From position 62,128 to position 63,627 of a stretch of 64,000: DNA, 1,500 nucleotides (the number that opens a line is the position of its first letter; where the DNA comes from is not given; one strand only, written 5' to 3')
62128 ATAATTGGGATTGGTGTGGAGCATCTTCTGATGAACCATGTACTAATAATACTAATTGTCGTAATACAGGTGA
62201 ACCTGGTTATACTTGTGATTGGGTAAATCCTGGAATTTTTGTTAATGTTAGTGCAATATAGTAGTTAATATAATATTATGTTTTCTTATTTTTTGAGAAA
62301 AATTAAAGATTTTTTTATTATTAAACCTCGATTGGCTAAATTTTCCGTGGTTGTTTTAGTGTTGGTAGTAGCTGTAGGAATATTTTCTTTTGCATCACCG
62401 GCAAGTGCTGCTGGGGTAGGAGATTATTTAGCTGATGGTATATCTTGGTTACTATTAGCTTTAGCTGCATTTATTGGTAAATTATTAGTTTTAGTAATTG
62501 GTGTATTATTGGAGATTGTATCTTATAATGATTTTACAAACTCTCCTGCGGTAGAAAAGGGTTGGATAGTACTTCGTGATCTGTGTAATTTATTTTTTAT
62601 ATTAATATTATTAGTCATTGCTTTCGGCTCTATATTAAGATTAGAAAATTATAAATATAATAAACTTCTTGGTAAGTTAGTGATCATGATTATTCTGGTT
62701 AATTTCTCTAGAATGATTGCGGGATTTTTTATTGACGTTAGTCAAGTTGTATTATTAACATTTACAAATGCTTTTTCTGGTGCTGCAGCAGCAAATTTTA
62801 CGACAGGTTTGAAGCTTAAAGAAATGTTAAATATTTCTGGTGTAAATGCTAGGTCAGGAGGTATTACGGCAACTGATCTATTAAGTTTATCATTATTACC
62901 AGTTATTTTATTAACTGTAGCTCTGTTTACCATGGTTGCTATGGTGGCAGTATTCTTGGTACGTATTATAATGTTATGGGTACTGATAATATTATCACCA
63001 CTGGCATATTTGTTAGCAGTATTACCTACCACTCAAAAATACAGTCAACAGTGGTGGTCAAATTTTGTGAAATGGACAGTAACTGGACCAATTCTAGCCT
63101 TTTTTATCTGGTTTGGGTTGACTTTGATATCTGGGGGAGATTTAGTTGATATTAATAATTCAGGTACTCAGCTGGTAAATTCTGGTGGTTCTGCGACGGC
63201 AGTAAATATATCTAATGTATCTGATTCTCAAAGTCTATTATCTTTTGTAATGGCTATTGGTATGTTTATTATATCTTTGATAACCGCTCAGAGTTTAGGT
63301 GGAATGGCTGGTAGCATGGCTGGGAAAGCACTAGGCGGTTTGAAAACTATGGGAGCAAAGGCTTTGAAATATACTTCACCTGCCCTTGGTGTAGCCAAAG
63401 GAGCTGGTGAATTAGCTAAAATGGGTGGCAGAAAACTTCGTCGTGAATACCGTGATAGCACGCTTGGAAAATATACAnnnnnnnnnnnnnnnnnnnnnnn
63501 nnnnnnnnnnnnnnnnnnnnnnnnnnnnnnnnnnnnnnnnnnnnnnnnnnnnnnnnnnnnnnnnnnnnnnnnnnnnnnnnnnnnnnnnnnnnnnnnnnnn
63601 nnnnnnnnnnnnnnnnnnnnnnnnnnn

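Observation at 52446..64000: Giant Cys-rich surface protein coupled to a VirB6/TrbL-like membrane protein: candidate T4SS-like host-interaction locus cut by the window edge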

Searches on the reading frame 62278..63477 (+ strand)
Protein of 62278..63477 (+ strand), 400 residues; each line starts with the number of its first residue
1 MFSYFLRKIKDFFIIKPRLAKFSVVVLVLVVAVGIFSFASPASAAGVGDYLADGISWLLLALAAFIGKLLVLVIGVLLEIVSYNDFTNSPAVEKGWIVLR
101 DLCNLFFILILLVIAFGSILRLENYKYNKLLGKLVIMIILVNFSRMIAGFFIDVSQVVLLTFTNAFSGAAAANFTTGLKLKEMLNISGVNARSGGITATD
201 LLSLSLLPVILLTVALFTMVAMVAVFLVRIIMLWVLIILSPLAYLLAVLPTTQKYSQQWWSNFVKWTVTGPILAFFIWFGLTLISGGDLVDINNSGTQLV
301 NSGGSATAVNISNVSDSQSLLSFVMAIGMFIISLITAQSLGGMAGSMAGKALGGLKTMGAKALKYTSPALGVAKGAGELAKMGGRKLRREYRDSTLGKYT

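Call 42: predict_structure(alignment_id=A2)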
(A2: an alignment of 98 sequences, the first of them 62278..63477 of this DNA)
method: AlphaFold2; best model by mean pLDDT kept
length: 400 residues; sequences in the alignment: 98
mean_pLDDT: 80.7   pTM: 0.73
mean pLDDT of the five models: 80.7, 79.5, 77.4, 77.4, 76.7
residues with pLDDT >= 90: 178; 70-90: 122; 50-70: 63; < 50: 37
segments of 3 or more residues with pLDDT < 50: 297-301, 303-307, 370-385, 395-400
pLDDT, mean of each block of 10 residues (from residue 1): 75 61 74 64 66 87 92 95 96 98 96 92 82 95 98 97 91 81 78 77 87 92 94 98 96 96 96 94 75 50 49 75 90 89 68 78 62 47 49 48
secondary structure, 60 per line:
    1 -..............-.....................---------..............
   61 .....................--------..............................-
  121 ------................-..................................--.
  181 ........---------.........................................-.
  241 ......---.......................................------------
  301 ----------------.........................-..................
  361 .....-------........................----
elements in order: H2-15 H17-37 H47-81 H90-119 H127-142 H144-177 H180-188 H198-238 H240-246 H250-288 H317-341 H343-365 H373-396

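Call 80: fold_search(model_id=the predicted structure, library=pdb)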
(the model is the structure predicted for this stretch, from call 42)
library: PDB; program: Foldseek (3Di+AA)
matches with E <= 10: 270; with E <= 0.001: 0
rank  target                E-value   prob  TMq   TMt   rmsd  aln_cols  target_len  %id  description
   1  8rt9_F                1.1e-02  1.00  0.27  0.36  10.4       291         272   13  Stalk complex full-length structure (TrwJ/VirB5-TrwI/VirB6) from the fully-assembled R388 type IV secretion system det (released 2024-06-19)
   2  7o3v_J                1.3e-02  1.00  0.35  0.46   8.0       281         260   17  Stalk complex structure (TrwJ/VirB5-TrwI/VirB6) from the fully-assembled R388 type IV secretion system determined by c (released 2022-06-22)
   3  8rtd_L                1.8e-02  1.00  0.31  0.42  10.2       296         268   14  Stalk-Arches-IMC structure from the fully-assembled R388 type IV secretion system determined by cryo-EM. (released 2024-06-19)
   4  7o3v_G                9.2e-02  0.98  0.32  0.44  10.0       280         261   17  Stalk complex structure (TrwJ/VirB5-TrwI/VirB6) from the fully-assembled R388 type IV secretion system determined by c (released 2022-06-22)
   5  7udn_B                3.1e-01  0.69  0.25  0.32  22.4       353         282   10  Crystal structure of designed helical repeat protein RPB_PLP1_R6 in alternative conformation 2 (released 2023-03-22)
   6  7p54_A                4.1e-01  0.12  0.11  0.11  35.6       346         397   11  Cryo-EM structure of human TTYH2 in GDN (released 2021-08-11)
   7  9ngy_FP1              4.6e-01  0.20  0.14  0.09  33.0       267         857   14  In situ cryo-EM structure of protochannel (DotA-IcmX) of the Legionella Dot/Icm T4SS machine (released 2025-09-17)
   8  7p5m_A                4.6e-01  0.10  0.11  0.11  37.8       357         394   13  Cryo-EM structure of human TTYH2 in lipid nanodiscs (released 2021-08-11)
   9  9g71_A                6.0e-01  0.11  0.12  0.12  32.4       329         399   12  Cryo-EM structure of TTYH2 in complex with lipids in GDN (released 2025-05-21)
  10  6r1j_J                7.2e-01  0.21  0.18  0.25  33.5       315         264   12  Structure of the soluble AhlC triple head mutant of the tripartite alpha-pore forming toxin, AHL, from Aeromonas hydro (released 2019-07-10)
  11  7rtu_B                7.2e-01  0.07  0.11  0.12  37.4       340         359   17  Cryo-EM structure of a TTYH2 trans-dimer (released 2021-08-25)
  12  7n6g_3R               7.5e-01  0.23  0.21  0.23  53.1       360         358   12  C1 of central pair (released 2022-05-18)
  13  7jh5_B                7.5e-01  0.16  0.17  0.22  25.5       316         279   14  Co-LOCKR: de novo designed protein switch (released 2020-09-02)
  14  7rtt_A                7.5e-01  0.07  0.11  0.11  36.9       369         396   16  Cryo-EM structure of a TTYH2 cis-dimer (released 2021-08-25)
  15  7sqc_1F               9.8e-01  0.30  0.20  0.30  35.5       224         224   13  Ciliary C1 central pair apparatus isolated from Chlamydomonas reinhardtii (released 2022-04-13)
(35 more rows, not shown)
